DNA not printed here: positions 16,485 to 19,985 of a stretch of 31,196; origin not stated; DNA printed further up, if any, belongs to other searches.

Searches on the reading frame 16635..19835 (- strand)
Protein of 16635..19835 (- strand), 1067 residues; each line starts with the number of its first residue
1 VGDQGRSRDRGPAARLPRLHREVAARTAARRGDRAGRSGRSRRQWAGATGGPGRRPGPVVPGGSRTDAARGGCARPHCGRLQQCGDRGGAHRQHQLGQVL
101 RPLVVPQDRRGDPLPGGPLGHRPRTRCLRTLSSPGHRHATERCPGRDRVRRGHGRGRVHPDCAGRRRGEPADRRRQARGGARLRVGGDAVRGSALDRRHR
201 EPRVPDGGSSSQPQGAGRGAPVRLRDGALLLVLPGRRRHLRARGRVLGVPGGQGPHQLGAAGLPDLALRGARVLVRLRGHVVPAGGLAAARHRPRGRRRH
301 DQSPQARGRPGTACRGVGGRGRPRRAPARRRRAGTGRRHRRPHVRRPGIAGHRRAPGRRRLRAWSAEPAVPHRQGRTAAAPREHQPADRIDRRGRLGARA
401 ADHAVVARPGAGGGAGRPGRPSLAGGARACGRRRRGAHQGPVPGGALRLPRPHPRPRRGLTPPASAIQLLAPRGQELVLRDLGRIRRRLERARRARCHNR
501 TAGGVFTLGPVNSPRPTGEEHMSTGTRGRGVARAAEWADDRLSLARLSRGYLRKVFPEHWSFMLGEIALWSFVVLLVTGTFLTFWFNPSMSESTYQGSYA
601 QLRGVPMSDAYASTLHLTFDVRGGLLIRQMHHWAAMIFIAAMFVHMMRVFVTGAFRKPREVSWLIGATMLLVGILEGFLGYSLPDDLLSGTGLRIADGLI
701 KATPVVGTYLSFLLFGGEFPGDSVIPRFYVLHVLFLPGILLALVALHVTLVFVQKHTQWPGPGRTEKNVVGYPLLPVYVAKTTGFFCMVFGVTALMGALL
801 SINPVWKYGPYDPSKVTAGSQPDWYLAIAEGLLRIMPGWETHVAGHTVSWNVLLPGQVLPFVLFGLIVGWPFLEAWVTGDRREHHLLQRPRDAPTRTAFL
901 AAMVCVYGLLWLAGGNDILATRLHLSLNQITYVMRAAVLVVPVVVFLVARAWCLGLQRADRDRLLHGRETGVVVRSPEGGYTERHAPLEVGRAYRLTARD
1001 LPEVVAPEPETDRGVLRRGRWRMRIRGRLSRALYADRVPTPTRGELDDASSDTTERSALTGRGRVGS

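Call 20: search_protein_families(library=pfam, proteins=[window:16635-19835:-], max_evalue=0.001)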
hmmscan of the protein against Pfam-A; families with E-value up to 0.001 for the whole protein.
window:16635-19835:- (1067 aa): 2 families
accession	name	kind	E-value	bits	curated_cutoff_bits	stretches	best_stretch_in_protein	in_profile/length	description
PF13631.11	Cytochrom_B_N_2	-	2e-61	207.3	27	1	637-810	2-169/169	Cytochrome b(N-terminal)/b6/petB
PF00033.24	Cytochrome_B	-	9.7e-31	107.5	27.2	1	562-751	14-185/189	Cytochrome b/b6/petB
